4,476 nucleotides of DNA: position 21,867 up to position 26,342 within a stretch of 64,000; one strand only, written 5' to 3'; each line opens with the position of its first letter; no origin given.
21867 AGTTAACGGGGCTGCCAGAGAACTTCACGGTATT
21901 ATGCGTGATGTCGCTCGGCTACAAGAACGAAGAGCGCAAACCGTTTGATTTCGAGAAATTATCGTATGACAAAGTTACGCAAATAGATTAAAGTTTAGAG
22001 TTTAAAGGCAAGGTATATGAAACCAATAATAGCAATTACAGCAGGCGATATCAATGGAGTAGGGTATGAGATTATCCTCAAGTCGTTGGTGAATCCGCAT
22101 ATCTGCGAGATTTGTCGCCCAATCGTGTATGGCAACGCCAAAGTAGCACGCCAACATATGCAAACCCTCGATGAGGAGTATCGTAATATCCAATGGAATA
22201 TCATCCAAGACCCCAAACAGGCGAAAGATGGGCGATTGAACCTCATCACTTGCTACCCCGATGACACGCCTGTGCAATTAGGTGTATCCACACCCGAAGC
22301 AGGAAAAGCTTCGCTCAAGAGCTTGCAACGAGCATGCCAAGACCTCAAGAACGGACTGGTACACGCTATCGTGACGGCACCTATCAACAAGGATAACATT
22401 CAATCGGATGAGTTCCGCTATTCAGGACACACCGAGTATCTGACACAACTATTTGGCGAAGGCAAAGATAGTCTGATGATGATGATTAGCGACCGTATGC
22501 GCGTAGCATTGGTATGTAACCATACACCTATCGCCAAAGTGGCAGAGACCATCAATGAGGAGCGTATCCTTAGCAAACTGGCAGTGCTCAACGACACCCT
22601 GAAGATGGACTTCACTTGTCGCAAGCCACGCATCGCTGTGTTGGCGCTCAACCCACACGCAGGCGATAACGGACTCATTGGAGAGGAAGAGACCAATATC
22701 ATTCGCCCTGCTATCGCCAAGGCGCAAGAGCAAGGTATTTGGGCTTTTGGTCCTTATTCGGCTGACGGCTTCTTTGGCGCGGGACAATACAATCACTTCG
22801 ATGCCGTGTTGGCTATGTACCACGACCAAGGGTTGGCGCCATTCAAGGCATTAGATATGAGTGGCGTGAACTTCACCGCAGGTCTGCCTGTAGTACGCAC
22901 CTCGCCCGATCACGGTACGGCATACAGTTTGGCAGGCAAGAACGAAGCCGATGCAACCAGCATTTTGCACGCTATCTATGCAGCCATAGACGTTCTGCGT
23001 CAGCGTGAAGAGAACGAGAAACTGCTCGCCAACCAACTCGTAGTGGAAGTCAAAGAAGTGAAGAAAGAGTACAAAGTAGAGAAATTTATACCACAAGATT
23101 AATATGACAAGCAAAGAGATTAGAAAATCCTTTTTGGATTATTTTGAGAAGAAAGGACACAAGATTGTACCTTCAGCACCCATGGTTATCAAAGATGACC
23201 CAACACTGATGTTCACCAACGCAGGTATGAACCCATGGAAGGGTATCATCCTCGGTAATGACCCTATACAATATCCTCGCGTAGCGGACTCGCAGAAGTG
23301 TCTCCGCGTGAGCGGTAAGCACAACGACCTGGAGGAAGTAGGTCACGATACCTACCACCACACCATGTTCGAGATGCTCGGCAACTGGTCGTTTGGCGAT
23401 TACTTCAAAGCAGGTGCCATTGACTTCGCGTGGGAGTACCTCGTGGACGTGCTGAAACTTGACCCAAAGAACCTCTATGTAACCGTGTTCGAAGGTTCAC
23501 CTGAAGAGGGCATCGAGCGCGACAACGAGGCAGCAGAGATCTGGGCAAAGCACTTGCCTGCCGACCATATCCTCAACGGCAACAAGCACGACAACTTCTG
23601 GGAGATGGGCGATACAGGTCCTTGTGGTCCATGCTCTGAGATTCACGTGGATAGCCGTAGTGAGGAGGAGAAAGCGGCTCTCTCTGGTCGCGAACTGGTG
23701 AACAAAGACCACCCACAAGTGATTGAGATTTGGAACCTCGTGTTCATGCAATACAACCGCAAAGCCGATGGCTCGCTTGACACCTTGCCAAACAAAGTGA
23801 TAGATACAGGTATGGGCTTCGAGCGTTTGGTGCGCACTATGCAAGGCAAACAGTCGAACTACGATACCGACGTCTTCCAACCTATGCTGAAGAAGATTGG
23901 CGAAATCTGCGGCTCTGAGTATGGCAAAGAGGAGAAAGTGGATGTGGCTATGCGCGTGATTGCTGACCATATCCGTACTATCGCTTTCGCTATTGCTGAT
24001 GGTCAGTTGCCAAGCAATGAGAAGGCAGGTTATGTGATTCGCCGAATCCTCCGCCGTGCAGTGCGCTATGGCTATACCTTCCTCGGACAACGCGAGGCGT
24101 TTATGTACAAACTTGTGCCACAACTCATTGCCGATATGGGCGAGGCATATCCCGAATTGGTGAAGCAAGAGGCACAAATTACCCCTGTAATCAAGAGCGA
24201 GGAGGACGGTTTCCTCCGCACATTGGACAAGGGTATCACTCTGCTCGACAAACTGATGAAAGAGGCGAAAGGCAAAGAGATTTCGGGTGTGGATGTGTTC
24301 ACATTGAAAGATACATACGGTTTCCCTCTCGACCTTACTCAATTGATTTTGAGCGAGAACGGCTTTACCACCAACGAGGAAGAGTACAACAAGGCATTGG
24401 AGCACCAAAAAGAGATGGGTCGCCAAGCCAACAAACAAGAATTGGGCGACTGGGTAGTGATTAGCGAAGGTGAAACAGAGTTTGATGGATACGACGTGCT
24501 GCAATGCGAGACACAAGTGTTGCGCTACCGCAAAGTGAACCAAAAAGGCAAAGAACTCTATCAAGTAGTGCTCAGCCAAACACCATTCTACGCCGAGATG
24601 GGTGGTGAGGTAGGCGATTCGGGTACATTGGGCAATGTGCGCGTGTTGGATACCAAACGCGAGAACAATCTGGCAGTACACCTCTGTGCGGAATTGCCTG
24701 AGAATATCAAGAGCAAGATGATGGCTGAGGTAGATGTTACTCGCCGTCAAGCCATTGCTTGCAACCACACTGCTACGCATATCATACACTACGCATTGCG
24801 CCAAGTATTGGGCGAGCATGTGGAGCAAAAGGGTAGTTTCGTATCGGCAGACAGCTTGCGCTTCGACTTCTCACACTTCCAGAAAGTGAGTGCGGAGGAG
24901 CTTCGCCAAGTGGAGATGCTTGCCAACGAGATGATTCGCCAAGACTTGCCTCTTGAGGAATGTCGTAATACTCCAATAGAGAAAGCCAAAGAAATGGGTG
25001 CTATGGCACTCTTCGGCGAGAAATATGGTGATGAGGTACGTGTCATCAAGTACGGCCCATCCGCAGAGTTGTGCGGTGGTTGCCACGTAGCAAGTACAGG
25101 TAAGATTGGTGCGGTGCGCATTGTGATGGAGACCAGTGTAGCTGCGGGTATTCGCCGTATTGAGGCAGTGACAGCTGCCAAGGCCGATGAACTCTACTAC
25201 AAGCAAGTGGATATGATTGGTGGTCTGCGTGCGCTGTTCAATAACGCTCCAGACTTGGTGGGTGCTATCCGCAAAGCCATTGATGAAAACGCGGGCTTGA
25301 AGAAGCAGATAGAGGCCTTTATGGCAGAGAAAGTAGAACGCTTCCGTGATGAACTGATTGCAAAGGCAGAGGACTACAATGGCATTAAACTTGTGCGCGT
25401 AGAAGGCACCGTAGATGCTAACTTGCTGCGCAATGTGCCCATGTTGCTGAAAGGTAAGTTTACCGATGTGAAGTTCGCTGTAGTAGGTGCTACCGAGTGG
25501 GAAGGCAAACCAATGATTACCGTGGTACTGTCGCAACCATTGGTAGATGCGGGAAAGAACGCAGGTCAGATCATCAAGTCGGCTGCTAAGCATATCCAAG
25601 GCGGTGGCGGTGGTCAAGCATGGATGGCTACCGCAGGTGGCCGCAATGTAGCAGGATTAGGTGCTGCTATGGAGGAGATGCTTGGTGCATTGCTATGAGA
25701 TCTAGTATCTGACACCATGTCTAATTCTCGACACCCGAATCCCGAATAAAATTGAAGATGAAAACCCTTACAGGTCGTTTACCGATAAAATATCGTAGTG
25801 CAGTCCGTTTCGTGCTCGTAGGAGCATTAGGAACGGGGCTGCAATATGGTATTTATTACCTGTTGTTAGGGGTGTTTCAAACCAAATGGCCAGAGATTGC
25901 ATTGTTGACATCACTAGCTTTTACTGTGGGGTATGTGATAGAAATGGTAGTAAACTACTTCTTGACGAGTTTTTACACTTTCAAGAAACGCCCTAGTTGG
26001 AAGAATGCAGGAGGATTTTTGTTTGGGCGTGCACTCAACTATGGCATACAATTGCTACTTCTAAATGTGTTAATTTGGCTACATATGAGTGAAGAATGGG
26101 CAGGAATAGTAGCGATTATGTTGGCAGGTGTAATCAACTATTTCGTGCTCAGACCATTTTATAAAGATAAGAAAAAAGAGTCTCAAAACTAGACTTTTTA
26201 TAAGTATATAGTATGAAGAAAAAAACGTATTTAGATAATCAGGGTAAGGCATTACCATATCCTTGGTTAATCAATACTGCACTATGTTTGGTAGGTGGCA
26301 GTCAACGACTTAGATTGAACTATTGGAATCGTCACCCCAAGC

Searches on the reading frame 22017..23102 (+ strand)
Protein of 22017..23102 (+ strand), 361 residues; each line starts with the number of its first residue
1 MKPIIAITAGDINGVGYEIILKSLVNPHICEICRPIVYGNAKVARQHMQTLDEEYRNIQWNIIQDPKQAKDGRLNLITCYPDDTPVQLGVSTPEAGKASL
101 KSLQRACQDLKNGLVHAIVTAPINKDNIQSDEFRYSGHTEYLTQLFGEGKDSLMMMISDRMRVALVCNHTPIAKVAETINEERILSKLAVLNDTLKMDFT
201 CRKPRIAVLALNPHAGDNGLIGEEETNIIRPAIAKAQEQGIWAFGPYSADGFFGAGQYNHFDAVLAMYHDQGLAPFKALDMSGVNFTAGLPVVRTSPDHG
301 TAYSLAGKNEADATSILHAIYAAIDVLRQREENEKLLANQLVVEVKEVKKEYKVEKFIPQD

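Call 81: search_protein_families(library=pfam, proteins=[window:22017-23102:+], max_evalue=0.00001)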
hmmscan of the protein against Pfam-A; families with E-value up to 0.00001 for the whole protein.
window:22017-23102:+ (361 aa): 1 family
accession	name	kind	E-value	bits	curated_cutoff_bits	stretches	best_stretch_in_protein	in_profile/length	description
PF04166.17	PdxA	-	9.7e-110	366.9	27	1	31-323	1-286/286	Pyridoxal phosphate biosynthetic protein PdxA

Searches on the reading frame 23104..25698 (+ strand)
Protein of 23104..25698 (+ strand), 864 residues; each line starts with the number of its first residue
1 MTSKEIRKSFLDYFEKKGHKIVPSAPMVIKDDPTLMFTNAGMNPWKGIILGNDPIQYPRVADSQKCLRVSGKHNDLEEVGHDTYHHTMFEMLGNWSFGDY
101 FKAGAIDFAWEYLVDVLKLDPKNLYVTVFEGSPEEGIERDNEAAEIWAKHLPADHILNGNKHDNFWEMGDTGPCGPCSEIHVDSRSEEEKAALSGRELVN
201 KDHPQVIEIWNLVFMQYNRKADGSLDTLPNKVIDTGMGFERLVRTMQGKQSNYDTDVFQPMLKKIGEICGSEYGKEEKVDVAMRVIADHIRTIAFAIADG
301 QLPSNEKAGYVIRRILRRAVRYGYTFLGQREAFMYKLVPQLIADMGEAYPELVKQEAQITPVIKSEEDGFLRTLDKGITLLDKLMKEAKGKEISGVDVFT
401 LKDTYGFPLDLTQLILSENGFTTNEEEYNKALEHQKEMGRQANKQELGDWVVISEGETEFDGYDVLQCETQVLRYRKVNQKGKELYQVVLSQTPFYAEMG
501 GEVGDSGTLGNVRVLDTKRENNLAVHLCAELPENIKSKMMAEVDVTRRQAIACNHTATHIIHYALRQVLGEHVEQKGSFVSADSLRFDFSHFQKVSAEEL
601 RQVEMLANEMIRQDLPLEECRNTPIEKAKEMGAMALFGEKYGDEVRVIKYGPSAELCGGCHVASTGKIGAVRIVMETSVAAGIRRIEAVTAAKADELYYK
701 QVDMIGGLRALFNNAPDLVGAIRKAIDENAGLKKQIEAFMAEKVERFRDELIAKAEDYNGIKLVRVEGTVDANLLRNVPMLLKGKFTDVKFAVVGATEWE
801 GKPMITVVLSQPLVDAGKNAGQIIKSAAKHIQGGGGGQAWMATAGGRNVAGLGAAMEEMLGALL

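Call 81: search_protein_families(library=pfam, proteins=[window:23104-25698:+], max_evalue=0.00001)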
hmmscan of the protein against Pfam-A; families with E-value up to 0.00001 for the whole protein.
window:23104-25698:+ (864 aa): 3 families
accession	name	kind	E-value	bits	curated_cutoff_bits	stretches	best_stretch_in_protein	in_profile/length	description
PF01411.24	tRNA-synt_2c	-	2.9e-187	624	30.3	1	5-538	1-541/552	tRNA synthetases class II (A)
PF07973.19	tRNA_SAD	-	7.6e-14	51.9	24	1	645-687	1-44/44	Threonyl and Alanyl tRNA synthetase second additional domain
PF02272.25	DHHA1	-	7e-06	26.9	25.9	0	767-858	10-95/102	DHHA1 domain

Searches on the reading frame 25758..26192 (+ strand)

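Call 82: search_protein_families(library=pfam, proteins=[window:25758-26192:+], max_evalue=0.00001)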
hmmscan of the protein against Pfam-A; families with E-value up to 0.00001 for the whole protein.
window:25758-26192:+ (144 aa): 1 family
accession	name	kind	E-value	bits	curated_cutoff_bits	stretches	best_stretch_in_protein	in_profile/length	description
PF04138.20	GtrA_DPMS_TM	-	4.9e-18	65.9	26.1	1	17-132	1-113/117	GtrA/DPMS, transmembrane domain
